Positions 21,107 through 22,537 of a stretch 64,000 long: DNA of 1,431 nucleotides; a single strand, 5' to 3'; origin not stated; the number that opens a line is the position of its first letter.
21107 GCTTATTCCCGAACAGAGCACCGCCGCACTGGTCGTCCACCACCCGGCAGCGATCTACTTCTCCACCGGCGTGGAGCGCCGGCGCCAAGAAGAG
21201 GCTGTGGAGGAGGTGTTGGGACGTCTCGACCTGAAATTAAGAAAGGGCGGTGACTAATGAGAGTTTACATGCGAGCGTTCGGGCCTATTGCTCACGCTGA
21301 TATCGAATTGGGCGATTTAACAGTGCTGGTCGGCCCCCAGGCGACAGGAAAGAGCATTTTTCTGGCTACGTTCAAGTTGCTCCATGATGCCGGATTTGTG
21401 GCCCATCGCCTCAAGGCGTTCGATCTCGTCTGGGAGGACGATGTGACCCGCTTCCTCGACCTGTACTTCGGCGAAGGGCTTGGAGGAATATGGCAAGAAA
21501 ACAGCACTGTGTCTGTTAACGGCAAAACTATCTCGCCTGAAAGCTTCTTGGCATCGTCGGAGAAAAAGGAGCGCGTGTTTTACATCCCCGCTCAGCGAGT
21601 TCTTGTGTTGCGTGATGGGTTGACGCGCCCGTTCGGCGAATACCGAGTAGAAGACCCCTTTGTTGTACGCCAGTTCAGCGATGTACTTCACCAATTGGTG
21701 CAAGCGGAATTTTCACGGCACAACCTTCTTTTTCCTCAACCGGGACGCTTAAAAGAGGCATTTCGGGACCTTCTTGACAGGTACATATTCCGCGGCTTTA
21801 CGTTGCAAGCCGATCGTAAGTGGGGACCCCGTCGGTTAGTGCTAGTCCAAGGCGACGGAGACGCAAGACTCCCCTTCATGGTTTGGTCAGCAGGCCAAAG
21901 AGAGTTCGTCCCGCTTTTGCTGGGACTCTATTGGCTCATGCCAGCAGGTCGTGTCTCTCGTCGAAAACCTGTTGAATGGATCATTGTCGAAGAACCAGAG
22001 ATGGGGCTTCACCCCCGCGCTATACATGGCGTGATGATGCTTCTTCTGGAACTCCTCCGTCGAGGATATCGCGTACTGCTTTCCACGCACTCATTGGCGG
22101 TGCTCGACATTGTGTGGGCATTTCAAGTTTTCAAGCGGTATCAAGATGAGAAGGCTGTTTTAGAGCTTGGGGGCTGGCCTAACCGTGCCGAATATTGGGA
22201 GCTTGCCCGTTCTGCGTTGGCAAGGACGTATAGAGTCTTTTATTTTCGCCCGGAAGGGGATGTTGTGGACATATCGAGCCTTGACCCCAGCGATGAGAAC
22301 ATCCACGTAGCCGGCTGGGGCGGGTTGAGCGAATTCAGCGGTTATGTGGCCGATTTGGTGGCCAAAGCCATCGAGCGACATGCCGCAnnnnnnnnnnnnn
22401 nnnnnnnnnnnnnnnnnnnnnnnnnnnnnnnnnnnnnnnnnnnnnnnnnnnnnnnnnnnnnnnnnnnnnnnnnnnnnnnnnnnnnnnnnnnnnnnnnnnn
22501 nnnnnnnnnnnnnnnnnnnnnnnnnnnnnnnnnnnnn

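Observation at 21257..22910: Foreign two-gene cassette: ABC-type ATPase plus an unclassifiable small partner (candidate novel defence pair)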

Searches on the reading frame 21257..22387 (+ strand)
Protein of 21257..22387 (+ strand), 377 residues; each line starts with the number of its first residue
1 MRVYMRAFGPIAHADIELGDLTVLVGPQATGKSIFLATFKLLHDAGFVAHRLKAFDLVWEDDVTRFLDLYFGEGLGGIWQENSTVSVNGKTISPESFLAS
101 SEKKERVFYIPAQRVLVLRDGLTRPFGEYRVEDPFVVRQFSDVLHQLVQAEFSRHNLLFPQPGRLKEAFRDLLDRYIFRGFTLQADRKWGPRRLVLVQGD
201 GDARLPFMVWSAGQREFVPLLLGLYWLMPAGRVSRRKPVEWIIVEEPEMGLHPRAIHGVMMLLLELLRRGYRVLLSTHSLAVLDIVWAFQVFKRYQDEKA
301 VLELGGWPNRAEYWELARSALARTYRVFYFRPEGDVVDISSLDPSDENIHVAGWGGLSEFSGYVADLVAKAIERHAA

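Call 4: search_protein_families(library=pfam, proteins=[window:21257-22387:+], max_evalue=1)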
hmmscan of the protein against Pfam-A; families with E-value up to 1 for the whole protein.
window:21257-22387:+ (377 aa): 4 families
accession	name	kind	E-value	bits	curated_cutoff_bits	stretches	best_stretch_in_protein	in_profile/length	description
PF13304.12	AAA_21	-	1.1e-17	65.6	27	2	162-284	186-304/304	AAA domain, putative AbiEii toxin, Type IV TA system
PF13175.12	AAA_15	-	1.9e-10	41.3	32.1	2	185-280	280-371/374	AAA ATPase domain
PF11398.14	DUF2813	-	0.014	15.2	21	1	241-285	286-327/372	Protein of unknown function (DUF2813)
PF13476.12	AAA_23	-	0.1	13.7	27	1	2-40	1-40/201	AAA domain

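Call 5: search_protein_families(library=padloc, proteins=[window:21257-22387:+], max_evalue=1)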
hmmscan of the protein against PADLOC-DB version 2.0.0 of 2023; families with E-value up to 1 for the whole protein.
window:21257-22387:+ (377 aa): 61 families (the best 25 are shown)
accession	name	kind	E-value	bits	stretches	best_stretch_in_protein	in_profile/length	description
PDLC04710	PDC-M56A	-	8.7e-138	457.4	1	2-373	3-379/382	-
PDLC02980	AriA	-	3.8e-18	64.5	2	168-284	220-304/304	-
PDLC04178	HEC-01A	-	3e-16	57.5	2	2-45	11-54/399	-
PDLC04175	HEC-01A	-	4.9e-15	53.4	2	238-285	268-314/363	-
PDLC02979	AriA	-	3.4e-13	48.1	2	196-282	290-372/373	-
PDLC03878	NsnB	-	2.1e-12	45.5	1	6-294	8-291/345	-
PDLC02358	Old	-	3.7e-12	43.8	2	240-283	286-329/578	Old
PDLC04177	HEC-01A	-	1.8e-11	41.7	2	237-285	295-342/393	-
PDLC04033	PD-T4-4_A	-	6.9e-11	40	2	237-279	324-366/460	-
PDLC04176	HEC-01A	-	3.4e-10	37.8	1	234-283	272-321/371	-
PDLC04179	HEC-01A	-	4.1e-10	37.3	2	242-287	363-409/459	-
PDLC04389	PDC-M07A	-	5.1e-10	36.9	2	235-285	322-373/443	-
PDLC04664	PDC-M47A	-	5.3e-10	36.8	2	240-280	323-363/461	-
PDLC04183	HEC-01A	-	1.9e-09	35.1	2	4-44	9-49/402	-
PDLC04180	HEC-01A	-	2.9e-09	34.6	2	12-45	15-48/382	-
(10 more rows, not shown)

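Call 6: search_protein_families(library=ncbifam, proteins=[window:21257-22387:+], max_evalue=1)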
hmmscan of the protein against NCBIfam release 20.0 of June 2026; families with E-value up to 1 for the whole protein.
window:21257-22387:+ (377 aa): 24 families
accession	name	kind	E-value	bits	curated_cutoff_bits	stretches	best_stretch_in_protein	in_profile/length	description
NF047739.1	antiphage_MADS3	equivalog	5.2e-12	45.7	420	2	240-291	338-387/427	methylation-associated defense system AAA family ATPase MAD3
NF038234.1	retron_eff_Eco8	equivalog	0.0011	17.7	250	1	233-284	266-326/679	retron Eco8 family effector endonuclease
TIGR00972.1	3a0107s01c2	equivalog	0.0014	18.1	343.2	1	14-45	22-53/248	phosphate ABC transporter ATP-binding protein PstB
TIGR01166.1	cbiO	subfamily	0.0021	17.6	211.8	1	240-280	147-187/190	cobalt ABC transporter, ATP-binding protein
NF010157.0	PRK13636.1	equivalog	0.0062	15.7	463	1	241-285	162-207/285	cobalt transporter ATP-binding subunit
NF010059.0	PRK13536.1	equivalog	0.0062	15.3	549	1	241-280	195-234/342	nodulation factor ABC transporter ATP-binding protein NodI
TIGR02673.1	FtsE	equivalog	0.0089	15.7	264.85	1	240-285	157-202/214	cell division ATP-binding protein FtsE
TIGR03608.1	L_ocin_972_ABC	subfamily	0.0097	15.4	254.85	1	237-284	151-198/206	putative bacteriocin export ABC transporter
NF040873.1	AztA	equivalog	0.012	15.1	220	0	14-38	13-37/191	zinc ABC transporter ATP-binding protein AztA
NF010170.0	PRK13651.1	equivalog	0.012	14.6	432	1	240-281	185-226/308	cobalt transporter ATP-binding subunit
TIGR04521.1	ECF_ATPase_2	equivalog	0.013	14.6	330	1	240-281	164-206/279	energy-coupling factor transporter ATPase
TIGR01288.1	nodI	equivalog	0.013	14.5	424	1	241-280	156-195/303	nodulation factor ABC transporter ATP-binding protein NodI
TIGR03740.1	galliderm_ABC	subfamily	0.018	14.7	309.75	1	240-284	144-188/223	lantibiotic protection ABC transporter ATP-binding subunit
NF010060.0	PRK13537.1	equivalog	0.02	13.8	521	1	242-280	168-206/314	nodulation factor ABC transporter ATP-binding protein NodI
TIGR02315.1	ABC_phnC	equivalog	0.028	13.8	266.1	0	15-44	24-53/243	phosphonate ABC transporter ATP-binding protein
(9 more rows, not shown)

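Call 7: search_protein_families(library=phrogs, proteins=[window:21257-22387:+], max_evalue=1)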
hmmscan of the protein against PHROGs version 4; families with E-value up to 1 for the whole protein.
window:21257-22387:+ (377 aa): 9 families
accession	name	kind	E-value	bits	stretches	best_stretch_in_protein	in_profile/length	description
phrog_4747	-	unknown function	6.4e-13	49.6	2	241-301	336-397/610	-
phrog_14430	-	unknown function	1.5e-10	41.9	2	1-35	3-37/444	-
phrog_3940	-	unknown function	0.0014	18.5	1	242-283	257-299/537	-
phrog_13167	-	unknown function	0.0041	17.1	1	237-280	336-379/477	-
phrog_8066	-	unknown function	0.012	15.5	1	242-294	387-440/522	-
phrog_9802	-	unknown function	0.062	13.3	1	200-286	246-331/438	-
phrog_21420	-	unknown function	0.066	12.7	0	241-280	528-567/654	-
phrog_13394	-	unknown function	0.29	12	1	32-64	81-113/157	-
phrog_21263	-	unknown function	0.63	8.9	1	242-284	852-894/940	-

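Call 11: search_solved_structures(query=window:21257-22387:+, max_evalue=0.01)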
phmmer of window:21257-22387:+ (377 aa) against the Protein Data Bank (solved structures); distinct sequences matched with E-value up to 0.01: 5.
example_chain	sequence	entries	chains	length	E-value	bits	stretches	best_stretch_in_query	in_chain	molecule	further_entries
6p74_A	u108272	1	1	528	7.3e-06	28.4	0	239-302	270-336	Putative ATP-dependent endonuclease of the OLD family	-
1g6h_A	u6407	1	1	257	0.0013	21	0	187-282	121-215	HIGH-AFFINITY BRANCHED-CHAIN AMINO ACID TRANSPORT ATP-BINDING PROTEIN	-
1g9x_A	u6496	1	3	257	0.003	19.7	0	188-282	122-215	HIGH-AFFINITY BRANCHED-CHAIN AMINO ACID TRANSPORT ATP-BINDING PROTEIN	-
1gaj_A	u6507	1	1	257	0.0037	19.5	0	188-282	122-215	HIGH-AFFINITY BRANCHED CHAIN AMINO ACID TRANSPORT ATP-BINDING PROTEIN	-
4rvc_A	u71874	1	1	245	0.0038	19.4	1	242-284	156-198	ABC transporter ATP-binding protein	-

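Call 15: find_homologous_proteins(query=window:21257-22387:+, max_evalue=1e-10)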
Query window:21257-22387:+ (377 aa): 4573 proteins with E <= 1e-10 among 8000 candidates; the best 120 are listed.
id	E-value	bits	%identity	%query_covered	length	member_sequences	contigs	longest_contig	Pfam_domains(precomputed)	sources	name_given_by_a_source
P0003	3.4e-250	848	99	100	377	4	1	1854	PF13175.13,PF13304.13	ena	-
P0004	2.4e-202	690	80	100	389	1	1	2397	PF13175.13,PF13304.13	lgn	-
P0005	2.4e-136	473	58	99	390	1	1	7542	PF13175.13,PF13304.13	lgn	-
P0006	4.6e-134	465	57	99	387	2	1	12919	PF13175.13,PF13304.13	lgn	-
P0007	1.4e-130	454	57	99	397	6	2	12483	PF13175.13,PF13304.13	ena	-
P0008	2.5e-129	450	55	98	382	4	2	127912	PF13175.13,PF13304.13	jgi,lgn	jgi:energy-coupling factor transporter ATP-binding protein EcfA2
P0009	3.1e-129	449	55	98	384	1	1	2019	PF13175.13,PF13304.13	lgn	-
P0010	3.7e-129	449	54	98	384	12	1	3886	PF13175.13,PF13304.13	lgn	-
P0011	4.0e-128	446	58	94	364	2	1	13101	PF13175.13,PF13304.13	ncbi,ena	-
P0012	1.4e-124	434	55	97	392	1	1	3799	PF13175.13,PF13304.13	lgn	-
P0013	3.0e-123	430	55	100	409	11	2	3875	PF13175.13,PF13304.13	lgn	-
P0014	1.1e-122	428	54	98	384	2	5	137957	PF13175.13,PF13304.13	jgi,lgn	jgi:hypothetical protein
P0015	5.4e-122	426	54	99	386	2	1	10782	PF13175.13,PF13304.13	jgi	jgi:hypothetical protein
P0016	1.1e-120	421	53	96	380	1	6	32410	PF13175.13,PF13304.13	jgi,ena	jgi:hypothetical protein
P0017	1.2e-120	421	53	99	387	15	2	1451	PF13175.13,PF13304.13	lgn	-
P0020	1.7e-120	421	54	98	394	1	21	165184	PF13175.13,PF13304.13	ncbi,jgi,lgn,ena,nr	ncbi:MAG TPA: AAA family ATPase [Thermoanaerobaculaceae bacterium]|nr:AAA family ATPase [Thermoanaer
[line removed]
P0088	8.6e-116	405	51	99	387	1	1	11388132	PF13175.13,PF13304.13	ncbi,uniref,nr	ncbi:AAA family ATPase [Chondromyces crocatus]|uniref:ATPase AAA-type core domain-containing protein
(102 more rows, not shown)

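Call 19: find_related_loci(query=A1, collection=genome_contigs, flank=6000)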
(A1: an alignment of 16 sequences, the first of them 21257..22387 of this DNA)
Query A1 (377 aa) in genome_contigs; peptide patterns used: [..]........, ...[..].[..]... (x = any residue, [..] = any of these).
574 stretches matched a pattern; 535 encode a relative of the query (tblastn E <= 1e-3); the best 80 are kept; 80 distinct loci.
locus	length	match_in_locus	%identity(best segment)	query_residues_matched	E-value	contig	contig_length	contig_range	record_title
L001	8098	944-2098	58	1-377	5e-135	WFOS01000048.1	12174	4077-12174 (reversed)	MAG: Ardenticatena sp. isolate S012_161 k151_261808, whole genome shotgun sequence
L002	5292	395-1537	57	3-374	3e-135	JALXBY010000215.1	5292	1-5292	MAG: Anaerolineales bacterium isolate T2_metabat2_scaf2bin.129 T2_NODE_31497_length_5292_cov_1.962439, whole genome shot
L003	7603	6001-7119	57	8-376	1e-130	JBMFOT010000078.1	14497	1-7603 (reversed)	MAG: Armatimonadota bacterium isolate KM4338-44 NODE_78_length_14497_cov_2.988835, whole genome shotgun sequence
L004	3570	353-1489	53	1-376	7e-126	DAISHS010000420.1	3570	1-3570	MAG TPA_asm: Chloroflexota bacterium isolate CTOTU1896 NODE_3976_length_3570_cov_6.001138, whole genome shotgun sequence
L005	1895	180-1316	52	1-376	4e-131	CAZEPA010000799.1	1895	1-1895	MAG TPA_asm: uncultured Anaerolineae bacterium isolate binchicken_co27_224 genome assembly, contig: NODE_112928_length_1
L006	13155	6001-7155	51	2-377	2e-119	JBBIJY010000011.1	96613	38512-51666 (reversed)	MAG: Armatimonadota bacterium isolate PFS170222_bin_173 NODE_195_length_96613_cov_14.819797, whole genome shotgun sequen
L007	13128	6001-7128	53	2-374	5e-119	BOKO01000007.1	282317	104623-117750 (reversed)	MAG: Chloroflexota bacterium BroJett021 DNA, sequence07, whole genome shotgun sequence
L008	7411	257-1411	52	2-374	2e-118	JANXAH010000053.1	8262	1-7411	MAG: Anaerolineae bacterium isolate SKYB113 k141_318666, whole genome shotgun sequence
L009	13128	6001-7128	54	8-377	3e-117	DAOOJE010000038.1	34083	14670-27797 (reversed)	MAG TPA_asm: Thermoanaerobaculaceae bacterium isolate AMR_MDS_2761 NODE_1396_length_34083_cov_21.951070, whole genome sh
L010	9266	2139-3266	52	2-374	4e-117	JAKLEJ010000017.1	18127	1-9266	MAG: Verrucomicrobia bacterium isolate RA.bin130 RA.bin130_17, whole genome shotgun sequence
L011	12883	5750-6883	50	2-377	2e-116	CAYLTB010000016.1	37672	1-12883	MAG TPA_asm: uncultured Verrucomicrobiota bacterium isolate binchicken_co265_111 genome assembly, contig: NODE_1827_leng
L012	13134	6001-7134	51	2-374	1e-115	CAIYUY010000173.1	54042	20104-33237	MAG: uncultured Desulfuromonadales bacterium isolate F14_bin-0369 genome assembly, contig: bin-0369:173/369, whole genom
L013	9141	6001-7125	50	2-372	2e-115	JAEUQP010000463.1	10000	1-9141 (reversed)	MAG: Acidobacteria bacterium isolate new MAG-254 k141_4155621, whole genome shotgun sequence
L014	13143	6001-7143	50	2-377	1e-115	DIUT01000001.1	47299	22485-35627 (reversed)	MAG TPA_asm: Geobacter sp. UBA6151 UBA6151_contig_28351, whole genome shotgun sequence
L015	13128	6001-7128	52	2-374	3e-115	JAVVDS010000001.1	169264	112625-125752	MAG: Desulfuromonadales bacterium isolate TamC13-01 NODE_28_length_169264_cov_81.016672, whole genome shotgun sequence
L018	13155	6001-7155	50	2-376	3e-114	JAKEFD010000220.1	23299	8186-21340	MAG: Gemmataceae bacterium isolate PMV_2.37 PMV_2.37.k101_942067, whole genome shotgun sequence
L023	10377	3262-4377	52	5-374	7e-113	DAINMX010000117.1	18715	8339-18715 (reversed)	MAG TPA_asm: Myxococcota bacterium isolate CTOTU11650 NODE_1738_length_18715_cov_6.774169, whole genome shotgun sequence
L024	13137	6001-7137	50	2-377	3e-112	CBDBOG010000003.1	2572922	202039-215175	MAG: Spirochaetia bacterium isolate 40739a5d-4c61-4e6f-ad63-b7fc718ca5ff genome assembly, contig: contig_3, whole genome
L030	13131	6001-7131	48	2-377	2e-110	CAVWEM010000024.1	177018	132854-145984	MAG: uncultured Gammaproteobacteria bacterium isolate MFD01476.bin.2.76 genome assembly, contig: contig_8386, whole geno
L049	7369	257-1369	48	9-373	2e-108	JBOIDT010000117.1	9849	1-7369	MAG: Gammaproteobacteria bacterium isolate SD8035_maxbin2.bin.2 NODE_672_length_9849_cov_29.613043, whole genome shotgun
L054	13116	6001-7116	48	2-372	9e-108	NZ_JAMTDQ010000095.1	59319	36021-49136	MAG: Accumulibacter sp. isolate SCELSE-3 NODE_642_length_59319_cov_230.181206, whole genome shotgun sequence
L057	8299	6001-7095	50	2-362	4e-108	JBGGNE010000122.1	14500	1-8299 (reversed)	MAG: Candidatus Methylacidiphilales bacterium isolate bin.034 k141_1577399, whole genome shotgun sequence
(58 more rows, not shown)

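Call 33: find_encoding_contigs(protein=window:21257-22387:+, flank=10000, max_places=4)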
Protein window:21257-22387:+ (377 aa): 4 contigs read that carry it; 4 places shown.
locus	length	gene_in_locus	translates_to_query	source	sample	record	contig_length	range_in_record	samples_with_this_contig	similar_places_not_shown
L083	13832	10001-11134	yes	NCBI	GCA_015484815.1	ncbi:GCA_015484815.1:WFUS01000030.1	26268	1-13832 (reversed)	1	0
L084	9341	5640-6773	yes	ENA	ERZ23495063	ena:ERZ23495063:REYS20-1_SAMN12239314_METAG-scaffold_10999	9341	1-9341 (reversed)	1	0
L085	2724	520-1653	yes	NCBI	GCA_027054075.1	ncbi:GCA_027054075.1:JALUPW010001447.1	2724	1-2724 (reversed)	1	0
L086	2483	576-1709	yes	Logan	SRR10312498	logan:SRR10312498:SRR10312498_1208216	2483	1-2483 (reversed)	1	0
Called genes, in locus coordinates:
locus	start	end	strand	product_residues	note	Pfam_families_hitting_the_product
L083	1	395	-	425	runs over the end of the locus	PF00464:SHMT, PF00155:Aminotran_1_2, PF01212:Beta_elim_lyase (weak)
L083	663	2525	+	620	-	PF02574:S-methyl_trans, PF02219:MTHFR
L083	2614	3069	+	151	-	PF00571:CBS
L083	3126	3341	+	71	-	PF15919:HicB_lk_antitox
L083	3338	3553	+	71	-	PF07927:HicA_toxin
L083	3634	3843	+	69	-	PF10047:DUF2281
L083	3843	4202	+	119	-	PF02452:PemK_toxin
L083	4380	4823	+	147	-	PF00571:CBS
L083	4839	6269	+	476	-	PF07992:Pyr_redox_2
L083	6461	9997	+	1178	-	PF02574:S-methyl_trans, PF00809:Pterin_bind, PF02607:B12-binding_2, PF02310:B12-binding, PF02965:Met_synt_B12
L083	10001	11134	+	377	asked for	PF13175:AAA_15 (faint), PF13304:AAA_21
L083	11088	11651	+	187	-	-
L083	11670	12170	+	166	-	PF00908:dTDP_sugar_isom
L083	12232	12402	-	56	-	-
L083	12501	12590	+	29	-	-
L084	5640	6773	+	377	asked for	PF13175:AAA_15 (faint), PF13304:AAA_21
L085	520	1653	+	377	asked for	PF13175:AAA_15 (faint), PF13304:AAA_21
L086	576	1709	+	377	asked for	PF13175:AAA_15 (faint), PF13304:AAA_21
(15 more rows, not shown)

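Call 36: find_encoding_contigs(protein=P0088, flank=10000, max_places=2)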
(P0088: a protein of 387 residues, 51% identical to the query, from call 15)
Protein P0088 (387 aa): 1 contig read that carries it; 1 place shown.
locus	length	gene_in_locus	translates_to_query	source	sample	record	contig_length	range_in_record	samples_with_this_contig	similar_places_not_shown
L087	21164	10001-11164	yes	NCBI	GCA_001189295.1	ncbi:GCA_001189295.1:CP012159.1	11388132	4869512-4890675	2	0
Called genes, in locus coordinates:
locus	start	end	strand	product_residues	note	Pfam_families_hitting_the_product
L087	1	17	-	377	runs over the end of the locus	-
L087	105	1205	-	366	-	-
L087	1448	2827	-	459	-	PF13620:CarboxypepD_reg (faint)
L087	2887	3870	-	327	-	-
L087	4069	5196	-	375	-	-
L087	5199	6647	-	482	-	PF04773:FecR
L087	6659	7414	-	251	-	PF07638:Sigma70_ECF (weak), PF04542:Sigma70_r2, PF08281:Sigma70_r4_2, PF04545:Sigma70_r4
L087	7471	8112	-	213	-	PF18925:DUF5675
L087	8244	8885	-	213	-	PF18925:DUF5675 (weak)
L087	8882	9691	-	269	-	-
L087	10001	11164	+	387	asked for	PF13175:AAA_15 (faint), PF13304:AAA_21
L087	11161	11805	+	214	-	-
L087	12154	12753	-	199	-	-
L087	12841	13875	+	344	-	-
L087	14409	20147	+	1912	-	PF13620:CarboxypepD_reg (weak), PF25020:TTR_TEN1-4, PF01436:NHL (faint), PF25021:TEN_NHL (weak), PF24684:Vgb_lyase (weak), PF25021:TEN_NHL (weak), PF25023:TEN_YD-shell, PF05593:RHS_repeat, +2 more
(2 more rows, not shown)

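Call 37: find_encoding_contigs(protein=P0020, flank=10000, max_places=3)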
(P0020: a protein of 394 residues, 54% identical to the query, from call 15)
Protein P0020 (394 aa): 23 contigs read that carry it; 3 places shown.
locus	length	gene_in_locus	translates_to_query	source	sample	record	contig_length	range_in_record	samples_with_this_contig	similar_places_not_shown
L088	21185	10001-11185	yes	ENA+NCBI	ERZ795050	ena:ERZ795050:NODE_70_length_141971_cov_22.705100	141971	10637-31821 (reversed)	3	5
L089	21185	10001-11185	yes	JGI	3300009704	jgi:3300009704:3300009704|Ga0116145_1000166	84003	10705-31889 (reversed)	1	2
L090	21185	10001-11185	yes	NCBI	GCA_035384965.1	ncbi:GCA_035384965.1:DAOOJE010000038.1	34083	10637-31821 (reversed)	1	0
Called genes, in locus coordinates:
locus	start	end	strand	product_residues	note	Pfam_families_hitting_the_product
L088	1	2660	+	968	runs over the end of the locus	PF00176:SNF2-rel_dom, PF00270:DEAD (weak), PF04851:ResIII, PF00271:Helicase_C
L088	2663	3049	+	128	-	PF05635:23S_rRNA_IVP, PF22296:bAvd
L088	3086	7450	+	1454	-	PF02384:N6_Mtase (weak), PF20473:MmeI_Mtase (weak), PF07669:Eco57I (weak)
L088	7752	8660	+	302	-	-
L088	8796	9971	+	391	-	PF13173:AAA_14, PF13635:DUF4143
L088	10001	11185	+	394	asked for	PF13175:AAA_15 (weak), PF13304:AAA_21, PF13175:AAA_15 (weak)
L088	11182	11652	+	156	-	-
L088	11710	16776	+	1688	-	PF00270:DEAD, PF04851:ResIII (weak), PF00271:Helicase_C, PF09369:MZB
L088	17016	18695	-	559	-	PF01979:Amidohydro_1, PF07969:Amidohydro_3 (faint), PF13382:Adenine_deam_C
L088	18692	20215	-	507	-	PF01875:Memo, PF01871:AMMECR1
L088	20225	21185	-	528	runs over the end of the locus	PF12801:Fer4_5, PF00037:Fer4 (faint), PF13484:Fer4_16 (faint), PF13187:Fer4_9 (faint), PF13237:Fer4_10 (faint), PF12838:Fer4_7 (weak)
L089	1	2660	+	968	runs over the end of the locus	PF00176:SNF2-rel_dom, PF00270:DEAD (weak), PF04851:ResIII, PF00271:Helicase_C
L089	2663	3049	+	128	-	PF05635:23S_rRNA_IVP, PF22296:bAvd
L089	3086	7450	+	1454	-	PF02384:N6_Mtase (weak), PF20473:MmeI_Mtase (weak), PF07669:Eco57I (weak)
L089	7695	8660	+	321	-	-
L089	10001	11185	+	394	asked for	PF13175:AAA_15 (weak), PF13304:AAA_21, PF13175:AAA_15 (weak)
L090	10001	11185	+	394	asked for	PF13175:AAA_15 (weak), PF13304:AAA_21, PF13175:AAA_15 (weak)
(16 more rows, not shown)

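Call 38: find_encoding_contigs(protein=P0039, flank=10000, max_places=2)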
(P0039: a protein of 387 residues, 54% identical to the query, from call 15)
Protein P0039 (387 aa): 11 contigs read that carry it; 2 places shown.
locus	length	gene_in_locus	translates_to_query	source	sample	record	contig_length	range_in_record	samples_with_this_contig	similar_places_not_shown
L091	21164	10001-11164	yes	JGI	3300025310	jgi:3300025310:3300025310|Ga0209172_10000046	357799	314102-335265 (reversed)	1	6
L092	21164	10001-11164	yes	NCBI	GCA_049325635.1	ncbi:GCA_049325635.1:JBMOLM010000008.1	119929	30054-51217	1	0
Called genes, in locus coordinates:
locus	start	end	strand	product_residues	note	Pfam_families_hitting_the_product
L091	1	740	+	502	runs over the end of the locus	-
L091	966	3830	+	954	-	PF00176:SNF2-rel_dom, PF00270:DEAD, PF04851:ResIII, PF00271:Helicase_C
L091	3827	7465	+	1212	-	PF02384:N6_Mtase (faint), PF20473:MmeI_Mtase (weak), PF07669:Eco57I, PF20473:MmeI_Mtase (weak), PF20466:MmeI_TRD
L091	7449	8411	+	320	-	PF12358:DUF3644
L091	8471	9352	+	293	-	PF01656:CbiA, PF13614:AAA_31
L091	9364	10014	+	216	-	-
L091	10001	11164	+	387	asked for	PF13304:AAA_21, PF13175:AAA_15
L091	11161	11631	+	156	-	-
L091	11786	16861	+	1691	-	PF00270:DEAD, PF00271:Helicase_C (weak), PF09369:MZB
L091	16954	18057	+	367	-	PF01939:NucS_C (faint)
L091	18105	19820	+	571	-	-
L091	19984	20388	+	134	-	-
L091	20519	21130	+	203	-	-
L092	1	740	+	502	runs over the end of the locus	-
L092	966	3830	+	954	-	PF00176:SNF2-rel_dom, PF00270:DEAD, PF04851:ResIII, PF00271:Helicase_C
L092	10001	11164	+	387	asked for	PF13304:AAA_21, PF13175:AAA_15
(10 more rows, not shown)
